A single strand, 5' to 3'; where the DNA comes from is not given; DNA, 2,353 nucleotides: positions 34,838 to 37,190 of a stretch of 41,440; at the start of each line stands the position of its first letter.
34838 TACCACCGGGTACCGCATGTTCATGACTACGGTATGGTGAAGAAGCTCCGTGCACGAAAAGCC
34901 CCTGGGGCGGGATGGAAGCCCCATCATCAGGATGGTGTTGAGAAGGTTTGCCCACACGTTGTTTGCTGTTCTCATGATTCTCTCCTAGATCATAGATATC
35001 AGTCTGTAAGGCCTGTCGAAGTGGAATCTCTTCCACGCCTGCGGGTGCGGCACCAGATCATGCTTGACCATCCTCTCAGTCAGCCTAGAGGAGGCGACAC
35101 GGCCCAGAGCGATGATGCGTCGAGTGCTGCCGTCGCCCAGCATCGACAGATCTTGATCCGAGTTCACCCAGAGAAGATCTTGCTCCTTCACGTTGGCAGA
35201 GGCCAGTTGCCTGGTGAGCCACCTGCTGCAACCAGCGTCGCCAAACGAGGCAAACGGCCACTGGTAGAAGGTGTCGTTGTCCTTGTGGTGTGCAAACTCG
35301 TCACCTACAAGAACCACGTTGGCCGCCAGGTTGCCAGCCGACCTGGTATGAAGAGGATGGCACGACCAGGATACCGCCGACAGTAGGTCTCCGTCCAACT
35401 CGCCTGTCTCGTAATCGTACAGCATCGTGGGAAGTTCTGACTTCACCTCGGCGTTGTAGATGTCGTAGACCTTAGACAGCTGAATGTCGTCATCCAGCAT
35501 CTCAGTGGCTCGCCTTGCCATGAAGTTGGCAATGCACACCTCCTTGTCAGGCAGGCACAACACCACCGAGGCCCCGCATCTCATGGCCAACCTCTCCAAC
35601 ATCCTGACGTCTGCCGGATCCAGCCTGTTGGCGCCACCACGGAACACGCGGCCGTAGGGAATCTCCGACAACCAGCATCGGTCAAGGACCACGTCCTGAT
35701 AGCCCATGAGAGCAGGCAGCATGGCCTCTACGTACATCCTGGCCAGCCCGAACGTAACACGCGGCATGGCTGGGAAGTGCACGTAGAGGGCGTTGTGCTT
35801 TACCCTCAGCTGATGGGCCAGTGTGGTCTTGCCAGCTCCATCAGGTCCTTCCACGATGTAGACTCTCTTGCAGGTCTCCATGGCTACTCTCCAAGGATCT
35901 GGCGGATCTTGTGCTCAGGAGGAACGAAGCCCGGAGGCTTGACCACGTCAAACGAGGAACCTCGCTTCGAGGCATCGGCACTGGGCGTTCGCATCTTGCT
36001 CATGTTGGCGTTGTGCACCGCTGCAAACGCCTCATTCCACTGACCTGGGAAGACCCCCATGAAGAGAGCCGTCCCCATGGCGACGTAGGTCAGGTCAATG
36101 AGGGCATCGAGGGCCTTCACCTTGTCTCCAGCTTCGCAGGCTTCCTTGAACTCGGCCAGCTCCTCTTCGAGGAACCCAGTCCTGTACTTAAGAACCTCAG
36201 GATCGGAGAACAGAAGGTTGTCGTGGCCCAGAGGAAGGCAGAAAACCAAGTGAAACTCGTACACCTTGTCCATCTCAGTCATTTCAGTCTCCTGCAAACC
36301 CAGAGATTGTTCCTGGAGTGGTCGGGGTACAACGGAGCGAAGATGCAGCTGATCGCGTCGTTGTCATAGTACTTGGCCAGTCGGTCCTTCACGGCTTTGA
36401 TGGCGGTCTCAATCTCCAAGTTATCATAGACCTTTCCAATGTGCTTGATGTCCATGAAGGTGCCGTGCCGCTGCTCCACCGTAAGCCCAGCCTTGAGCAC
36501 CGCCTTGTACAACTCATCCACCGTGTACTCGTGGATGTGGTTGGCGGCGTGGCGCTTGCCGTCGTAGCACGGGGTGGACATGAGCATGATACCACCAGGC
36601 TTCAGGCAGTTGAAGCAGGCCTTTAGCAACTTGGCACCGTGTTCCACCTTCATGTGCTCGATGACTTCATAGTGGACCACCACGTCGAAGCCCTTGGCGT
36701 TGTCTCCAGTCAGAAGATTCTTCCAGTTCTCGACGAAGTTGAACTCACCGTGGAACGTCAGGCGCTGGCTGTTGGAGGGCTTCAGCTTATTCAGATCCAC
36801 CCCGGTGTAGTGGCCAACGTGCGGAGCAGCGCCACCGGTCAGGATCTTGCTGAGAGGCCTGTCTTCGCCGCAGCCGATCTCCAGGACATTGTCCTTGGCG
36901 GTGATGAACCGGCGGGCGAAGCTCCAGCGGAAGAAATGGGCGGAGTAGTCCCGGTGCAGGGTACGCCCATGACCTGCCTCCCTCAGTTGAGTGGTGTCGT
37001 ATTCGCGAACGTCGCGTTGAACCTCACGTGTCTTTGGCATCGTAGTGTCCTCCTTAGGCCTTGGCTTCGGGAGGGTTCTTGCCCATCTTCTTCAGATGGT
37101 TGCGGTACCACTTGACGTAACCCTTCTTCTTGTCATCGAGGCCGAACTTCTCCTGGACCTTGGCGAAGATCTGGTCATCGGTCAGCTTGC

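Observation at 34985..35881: Fusion of a dNMP kinase with a divergent uracil-DNA-glycosylase-fold domain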

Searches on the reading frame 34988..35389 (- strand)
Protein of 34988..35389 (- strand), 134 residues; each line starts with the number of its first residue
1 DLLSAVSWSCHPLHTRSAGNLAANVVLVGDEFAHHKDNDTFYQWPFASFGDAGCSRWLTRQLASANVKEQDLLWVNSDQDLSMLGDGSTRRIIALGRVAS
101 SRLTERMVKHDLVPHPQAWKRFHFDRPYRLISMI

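Call 13: find_homologous_proteins(query=window:34988-35389:-, max_evalue=0.01)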
Query window:34988-35389:- (134 aa): 1 proteins with E <= 0.01 among 10 candidates.
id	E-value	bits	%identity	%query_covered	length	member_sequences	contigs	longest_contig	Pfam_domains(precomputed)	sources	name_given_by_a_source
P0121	5.3e-33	132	52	93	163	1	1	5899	-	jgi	-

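Call 27: search_protein_families(library=pfam, proteins=[window:34988-35389:-, P0121], max_evalue=10)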
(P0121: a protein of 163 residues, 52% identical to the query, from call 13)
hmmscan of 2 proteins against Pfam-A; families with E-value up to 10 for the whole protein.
window:34988-35389:- (134 aa): 0 families

P0121 (163 aa): 1 family
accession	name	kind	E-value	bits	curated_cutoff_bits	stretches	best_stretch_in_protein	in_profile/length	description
PF03167.25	UDG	-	0.11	13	24.3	1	50-138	25-119/141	Uracil DNA glycosylase superfamily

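Call 32: predict_structure(alignment_id=A2)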
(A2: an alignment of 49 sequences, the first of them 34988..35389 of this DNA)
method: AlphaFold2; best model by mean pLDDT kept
length: 134 residues; sequences in the alignment: 49
mean_pLDDT: 83.9   pTM: 0.79
mean pLDDT of the five models: 83.9, 83.1, 82.7, 81.4, 80.9
residues with pLDDT >= 90: 73; 70-90: 31; 50-70: 28; < 50: 2
segments of 3 or more residues with pLDDT < 50: none
pLDDT, mean of each block of 10 residues (from residue 1): 61 84 93 66 54 79 91 92 87 96 96 94 92 94
secondary structure, 60 per line:
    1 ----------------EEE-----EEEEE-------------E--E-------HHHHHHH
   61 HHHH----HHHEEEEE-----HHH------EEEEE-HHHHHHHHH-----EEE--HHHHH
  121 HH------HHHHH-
elements in order: E17-19 E25-29 H54-64 E72-76 E91-95 H97-105 E111-113 H116-122 H129-133

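Call 36: fold_search(model_id=the predicted structure, library=pdb)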
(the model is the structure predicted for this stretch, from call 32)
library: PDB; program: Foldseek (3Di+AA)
matches with E <= 10: 310; with E <= 0.001: 28
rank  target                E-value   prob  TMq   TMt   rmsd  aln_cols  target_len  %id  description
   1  1l9g                  9.5e-05  1.00  0.58  0.42   4.2       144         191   17  CRYSTAL STRUCTURE OF URACIL-DNA GLYCOSYLASE FROM T. MARITIMA (released 2003-05-27)
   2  1ui0                  1.4e-04  1.00  0.60  0.43   3.6       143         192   16  Crystal Structure Of Uracil-DNA Glycosylase From Thermus Thermophilus HB8 (released 2003-10-14)
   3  6iod_B                1.6e-04  1.00  0.55  0.39   6.0       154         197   13  The structure of UdgX in complex with single-stranded DNA (released 2019-07-31)
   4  6iod_A                1.7e-04  1.00  0.54  0.36   6.1       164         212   12  The structure of UdgX in complex with single-stranded DNA (released 2019-07-31)
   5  1vk2                  2.0e-04  1.00  0.59  0.43   3.9       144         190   17  Crystal structure of Uracil-DNA glycosylase (TM0511) from Thermotoga maritima at 1.90 A resolution (released 2004-05-04)
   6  8iig                  3.3e-04  1.00  0.51  0.35   7.0       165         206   13  Complex form of MsmUdgX H109A mutant and uracil- obtained from uracil DNA (ttUtt) post its cleavage by UdgX H109A (released 2023-06-21)
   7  1ui1                  3.8e-04  1.00  0.59  0.43   3.8       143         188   15  Crystal Structure Of Uracil-DNA Glycosylase From Thermus Thermophilus HB8 (released 2003-10-14)
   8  6l6s_B                3.8e-04  1.00  0.56  0.41   6.5       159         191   13  The structure of the UdgX mutant H109E crosslinked to single-stranded DNA (released 2020-11-04)
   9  8iij                  3.8e-04  1.00  0.54  0.37   6.8       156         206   13  H109G mutant of uracil DNA glycosylase X (released 2023-06-21)
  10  8iin                  4.0e-04  1.00  0.53  0.37   6.0       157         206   13  Complex form of MsmUdgX H109K mutant and uracil- obtained from uracil DNA (ttUtt) post its cleavage by MsmUdgX H109K (released 2023-06-21)
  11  6ajo_A                4.0e-04  1.00  0.54  0.38   6.4       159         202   12  Complex form of Uracil DNA glycosylase X and uracil-DNA. (released 2019-05-29)
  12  6l5a                  4.0e-04  1.00  0.50  0.34   5.6       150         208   13  The structure of the UdgX mutant H109E at a pre-excision state (released 2020-10-28)
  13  6iob                  4.0e-04  1.00  0.52  0.35   6.3       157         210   13  The structure of the H109A mutant of UdgX in complex with uracil (released 2019-07-24)
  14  8iiq                  4.3e-04  1.00  0.55  0.38   6.1       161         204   13  MsmUdgX H109S/E52N double mutant (released 2023-06-21)
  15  8iih                  4.6e-04  1.00  0.50  0.34   6.2       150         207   13  H109C mutant of uracil DNA glycosylase X (released 2023-06-21)
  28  6ajp                  7.7e-04  1.00  0.50  0.34   6.1       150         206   13  Complex form of Uracil DNA glycosylase X and deoxyuridine monophosphate. (released 2019-05-29)
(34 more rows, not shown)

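Call 37: search_solved_structures(query=A4, max_evalue=10, show_alignments=5)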
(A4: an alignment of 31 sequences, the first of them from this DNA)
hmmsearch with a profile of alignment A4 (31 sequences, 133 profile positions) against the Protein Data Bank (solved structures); distinct sequences matched with E-value up to 10: 3.
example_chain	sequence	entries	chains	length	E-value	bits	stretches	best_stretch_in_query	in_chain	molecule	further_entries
1vg0_A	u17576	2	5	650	0.5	13.4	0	32-71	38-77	Rab proteins geranylgeranyltransferase component A 1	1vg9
1ltx_R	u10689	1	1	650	0.51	13.4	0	32-71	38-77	Rab Escort Protein 1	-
5xoh_A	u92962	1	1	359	1.7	11.7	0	24-55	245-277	Bergaptol O-methyltransferase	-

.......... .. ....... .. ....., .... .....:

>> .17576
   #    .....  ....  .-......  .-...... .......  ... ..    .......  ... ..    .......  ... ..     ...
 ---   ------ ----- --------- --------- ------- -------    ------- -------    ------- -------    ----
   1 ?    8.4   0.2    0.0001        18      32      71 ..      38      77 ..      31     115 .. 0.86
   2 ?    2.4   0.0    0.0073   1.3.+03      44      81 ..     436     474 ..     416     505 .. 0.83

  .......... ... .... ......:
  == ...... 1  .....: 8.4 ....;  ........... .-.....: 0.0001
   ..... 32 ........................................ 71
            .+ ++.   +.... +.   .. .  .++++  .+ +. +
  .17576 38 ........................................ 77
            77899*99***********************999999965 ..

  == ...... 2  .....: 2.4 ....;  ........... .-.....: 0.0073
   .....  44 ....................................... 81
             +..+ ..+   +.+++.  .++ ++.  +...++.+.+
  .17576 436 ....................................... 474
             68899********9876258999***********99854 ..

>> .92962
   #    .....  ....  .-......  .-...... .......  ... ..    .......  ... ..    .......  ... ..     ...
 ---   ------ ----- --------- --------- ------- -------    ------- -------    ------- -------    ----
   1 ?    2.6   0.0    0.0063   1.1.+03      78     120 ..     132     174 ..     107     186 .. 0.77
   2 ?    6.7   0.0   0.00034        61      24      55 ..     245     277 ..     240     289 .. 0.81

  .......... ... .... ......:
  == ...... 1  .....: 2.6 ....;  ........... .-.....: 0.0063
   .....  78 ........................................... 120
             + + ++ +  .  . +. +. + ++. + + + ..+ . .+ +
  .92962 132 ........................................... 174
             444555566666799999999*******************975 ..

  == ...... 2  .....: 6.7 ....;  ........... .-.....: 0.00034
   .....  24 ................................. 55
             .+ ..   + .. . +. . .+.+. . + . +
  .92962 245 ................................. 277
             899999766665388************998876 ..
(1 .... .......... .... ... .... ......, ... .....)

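Call 43: search_protein_representatives(alignment_id=A4)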
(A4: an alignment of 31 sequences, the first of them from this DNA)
Query: 31 sequences, 133 profile positions. Proteins with E-value up to 0.001 (for the whole library): 1200; up to 1e-10: 569; up to 1e-30: 107. The best 150 are listed.
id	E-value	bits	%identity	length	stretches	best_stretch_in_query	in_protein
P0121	1.5e-53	196.4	-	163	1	2-131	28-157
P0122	1.3e-50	186.9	-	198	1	2-130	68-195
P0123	3.8e-50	185.4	-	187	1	2-130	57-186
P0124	3.3e-49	182.3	-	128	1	9-131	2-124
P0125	1.0e-48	180.8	-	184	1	4-130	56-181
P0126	2.2e-48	179.7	-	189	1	2-130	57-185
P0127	7.3e-48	178.0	-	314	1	2-131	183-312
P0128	9.5e-47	174.4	-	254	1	2-131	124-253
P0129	9.4e-46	171.2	-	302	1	2-131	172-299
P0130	6.1e-45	168.5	-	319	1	2-131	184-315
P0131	1.2e-44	167.5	-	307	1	4-131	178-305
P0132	1.3e-44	167.4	-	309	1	2-130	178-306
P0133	5.9e-44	165.4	-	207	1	2-131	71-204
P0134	6.4e-44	165.2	-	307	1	3-132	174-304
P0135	2.0e-43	163.7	-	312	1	4-131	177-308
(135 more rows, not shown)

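Call 60: fold_search(model_id=the predicted structure, library=viral)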
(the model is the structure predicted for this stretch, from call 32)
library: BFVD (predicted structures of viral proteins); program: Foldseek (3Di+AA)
matches with E <= 10: 291; with E <= 0.001: 10
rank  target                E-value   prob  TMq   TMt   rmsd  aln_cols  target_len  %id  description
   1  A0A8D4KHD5            4.4e-08  1.00  0.69  0.61   2.7       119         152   28  (no name in the UniProt tables at hand)
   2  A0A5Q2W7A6            4.4e-08  1.00  0.70  0.34   3.1       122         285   32  (no name in the UniProt tables at hand)
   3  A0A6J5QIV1            2.1e-06  1.00  0.70  0.31   3.1       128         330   23  Uncharacterized protein [uncultured Caudovirales phage]
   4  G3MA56                1.6e-04  1.00  0.58  0.26   6.5       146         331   17  Gp315 [Bacillus phage G]
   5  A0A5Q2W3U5            2.2e-04  1.00  0.56  0.19   5.3       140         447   14  (no name in the UniProt tables at hand)
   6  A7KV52                2.4e-04  1.00  0.53  0.36   5.5       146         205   18  (no name in the UniProt tables at hand)
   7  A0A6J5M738            3.3e-04  1.00  0.52  0.37   6.6       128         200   23  Uncharacterized protein (Fragment) [uncultured Caudovirales phage]
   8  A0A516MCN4            4.0e-04  1.00  0.54  0.10   4.9       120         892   15  (no name in the UniProt tables at hand)
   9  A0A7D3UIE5            5.6e-04  1.00  0.55  0.13   6.0       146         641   14  (no name in the UniProt tables at hand)
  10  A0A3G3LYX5            8.3e-04  1.00  0.55  0.34   5.2       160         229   11  Uracil-DNA glycosylase [Brevibacterium phage Cantare]
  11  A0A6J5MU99            1.1e-03  1.00  0.57  0.16   6.3       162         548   10  PolA DNA polymerase I - 3'-5' exonuclease and polymerase domains [uncultured Caudovirales phage]
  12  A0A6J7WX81            2.4e-03  1.00  0.49  0.55   4.3       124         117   21  Uncharacterized protein [uncultured Caudovirales phage]
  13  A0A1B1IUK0            5.5e-03  0.99  0.51  0.09   6.2       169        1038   15  (no name in the UniProt tables at hand)
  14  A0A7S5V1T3            8.2e-03  0.99  0.50  0.10   6.5       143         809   15  (no name in the UniProt tables at hand)
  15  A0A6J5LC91            1.1e-02  1.00  0.59  0.34   5.0       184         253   14  COG1573 Uracil-DNA glycosylase [uncultured Caudovirales phage]
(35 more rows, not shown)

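Call 77: find_related_loci(query=A4, collection=genome_contigs, flank=6000)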
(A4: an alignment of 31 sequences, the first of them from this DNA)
Query A4 (129 aa) in genome_contigs; peptide patterns used: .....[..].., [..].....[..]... (x = any residue, [..] = any of these).
47 stretches matched a pattern; 7 encode a relative of the query (tblastn E <= 1e-3); 7 distinct loci.
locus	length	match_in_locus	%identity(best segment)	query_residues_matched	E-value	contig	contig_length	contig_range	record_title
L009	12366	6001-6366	52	6-129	7e-42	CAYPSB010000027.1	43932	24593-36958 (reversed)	MAG TPA_asm: uncultured Flavobacterium sp. isolate SRP135725_co1_544 genome assembly, contig: NODE_719_length_43932_cov_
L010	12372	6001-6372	53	6-129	3e-41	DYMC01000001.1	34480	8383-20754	MAG TPA_asm: Lentisphaera sp. isolate SulCav_AS07-7_55_126 SulCav_AS07_7_1132_length_34480_cov_52_242847, whole genome s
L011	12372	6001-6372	53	6-129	2e-40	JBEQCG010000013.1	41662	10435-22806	MAG: Thiobacillus sp. isolate 05_S201.semibin_refined.049_sub NODE_302_length_41662_cov_14.203563, whole genome shotgun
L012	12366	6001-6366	55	6-129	5e-39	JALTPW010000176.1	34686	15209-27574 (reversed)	MAG: Chromatiales bacterium isolate S140_maxbin2_scaf2bin.116 S140_NODE_138_length_34686_cov_3.350994, whole genome shot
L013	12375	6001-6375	41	17-128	1e-23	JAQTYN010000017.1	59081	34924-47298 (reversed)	MAG: Gallionella sp. isolate STC_38 NODE_1073_length_59081_cov_42.697035_Sandtown_C, whole genome shotgun sequence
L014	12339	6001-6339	37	19-125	3e-12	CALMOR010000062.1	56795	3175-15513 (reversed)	MAG TPA_asm: uncultured Burkholderiales bacterium isolate SRR13685150_bin.0_CONCOCT_v1.1_MAG genome assembly, contig: NO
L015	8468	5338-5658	30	32-129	7e-9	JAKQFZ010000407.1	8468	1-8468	MAG: Candidatus Omnitrophota bacterium isolate USDE_maxbin.238_sub k141_1402168, whole genome shotgun sequence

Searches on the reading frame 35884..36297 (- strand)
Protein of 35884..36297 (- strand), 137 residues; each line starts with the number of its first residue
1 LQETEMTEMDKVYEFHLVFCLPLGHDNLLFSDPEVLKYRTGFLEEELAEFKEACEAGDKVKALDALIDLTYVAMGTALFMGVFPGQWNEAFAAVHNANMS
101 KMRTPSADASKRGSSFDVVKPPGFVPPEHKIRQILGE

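Call 3: search_protein_families(library=pfam, proteins=[window:35884-36297:-], max_evalue=1)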
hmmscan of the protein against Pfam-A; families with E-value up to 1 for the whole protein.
window:35884-36297:- (137 aa): 2 families
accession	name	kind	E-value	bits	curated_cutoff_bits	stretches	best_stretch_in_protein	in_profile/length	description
PF01503.22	PRA-PH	-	9.6e-13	48.8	21.3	1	13-98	2-86/86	Phosphoribosyl-ATP pyrophosphohydrolase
PF23600.1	DUF7139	-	0.13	12.3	30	1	65-92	89-116/150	Domain of unknown function (DUF7139)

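Call 4: search_protein_families(library=phrogs, proteins=[window:35884-36297:-], max_evalue=0.01)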
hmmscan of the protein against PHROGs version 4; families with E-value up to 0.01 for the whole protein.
window:35884-36297:- (137 aa): 5 families
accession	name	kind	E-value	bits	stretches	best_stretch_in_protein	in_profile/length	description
phrog_671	-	other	3.4e-27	96.3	1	3-130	533-654/678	nucleotide pyrophosphohydrolase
phrog_18404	-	other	1.6e-18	67.9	1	10-130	23-139/264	hydrolase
phrog_38514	-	unknown function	6.1e-14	53.5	1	27-128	26-120/348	-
phrog_12019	-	other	2.8e-05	24.9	1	29-128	139-235/241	MazG-like pyrophosphatase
phrog_4159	-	other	0.00019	21.8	1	36-102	156-219/270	nucleotide pyrophosphohydrolase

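Call 58: search_protein_families(library=ncbifam, proteins=[window:35884-36297:-], max_evalue=0.01)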
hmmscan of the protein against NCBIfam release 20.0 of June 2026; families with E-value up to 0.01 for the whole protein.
window:35884-36297:- (137 aa): 0 families

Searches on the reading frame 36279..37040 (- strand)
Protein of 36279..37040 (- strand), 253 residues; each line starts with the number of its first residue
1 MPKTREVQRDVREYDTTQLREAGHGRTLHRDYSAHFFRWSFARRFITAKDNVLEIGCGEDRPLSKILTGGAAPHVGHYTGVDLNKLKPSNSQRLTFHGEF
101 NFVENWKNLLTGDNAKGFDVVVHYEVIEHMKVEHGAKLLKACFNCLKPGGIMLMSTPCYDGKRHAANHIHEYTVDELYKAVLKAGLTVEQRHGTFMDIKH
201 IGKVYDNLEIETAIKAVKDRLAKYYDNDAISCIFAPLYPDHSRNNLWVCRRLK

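Call 3: search_protein_families(library=pfam, proteins=[window:36279-37040:-], max_evalue=1)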
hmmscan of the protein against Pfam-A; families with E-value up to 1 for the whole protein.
window:36279-37040:- (253 aa): 8 families
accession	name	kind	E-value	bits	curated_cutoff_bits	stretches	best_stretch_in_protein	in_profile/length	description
PF13489.12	Methyltransf_23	-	1.6e-15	57.6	27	1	46-190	20-163/164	Methyltransferase domain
PF08242.18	Methyltransf_12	-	4.8e-10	40.5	30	1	53-151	1-97/98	Methyltransferase domain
PF08241.18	Methyltransf_11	-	5.8e-08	33.7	21.2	1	53-153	1-94/95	Methyltransferase domain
PF13649.12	Methyltransf_25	-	4.4e-07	30.9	27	1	52-150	1-97/97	Methyltransferase domain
PF13847.12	Methyltransf_31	-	8.1e-07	29.3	27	1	47-164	2-114/145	Methyltransferase domain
PF02353.26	CMAS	-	0.00039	20.2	27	1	112-168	122-179/273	Mycolic acid cyclopropane synthetase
PF20922.3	Anamorsin_N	-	0.0054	16.9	27.1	1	103-180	36-110/163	Anamorsin, N-terminal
PF21758.2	PAC_bac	-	0.11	12.6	27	1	63-113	18-75/115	Bacterial proteasome assembling chaperone-like protein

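Call 4: search_protein_families(library=phrogs, proteins=[window:36279-37040:-], max_evalue=0.01)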
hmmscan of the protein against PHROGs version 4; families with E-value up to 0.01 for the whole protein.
window:36279-37040:- (253 aa): 2 families
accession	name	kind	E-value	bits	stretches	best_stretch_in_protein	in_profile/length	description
phrog_4752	-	other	7.5e-07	29.7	1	39-165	42-169/241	tRNA methyltransferase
phrog_22502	-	other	1.2e-05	26.2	1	50-201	73-225/276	methyltransferase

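Call 58: search_protein_families(library=ncbifam, proteins=[window:36279-37040:-], max_evalue=0.01)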
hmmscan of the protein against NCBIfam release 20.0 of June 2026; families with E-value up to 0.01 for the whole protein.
window:36279-37040:- (253 aa): 5 families
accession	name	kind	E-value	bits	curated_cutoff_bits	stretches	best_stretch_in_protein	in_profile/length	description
TIGR01983.1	UbiG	equivalog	4.1e-09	36.1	102.95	1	49-156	50-153/228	bifunctional 2-polyprenyl-6-hydroxyphenol methylase/3-demethylubiquinol 3-O-methyltransferase UbiG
TIGR04074.1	bacter_Hen1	equivalog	1.9e-06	26.7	340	1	50-160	284-397/462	3' terminal RNA ribose 2'-O-methyltransferase Hen1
NF043040.1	corrin_prot_MT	hypoth_equivalog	8e-06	25.4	180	1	41-154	34-147/216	corrinoid protein-associated methyltransferase CpaM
NF041536.1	ArsM_DUF2284_UU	exception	7.6e-05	21.2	575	1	46-156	74-182/459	arsenite methyltransferase/DUF2284 domain selenoprotein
NF041537.1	ArsM_AhpD_UU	exception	0.00086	18.2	510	1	45-155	73-181/345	arsenite methyltransferase/AhpD domain selenoprotein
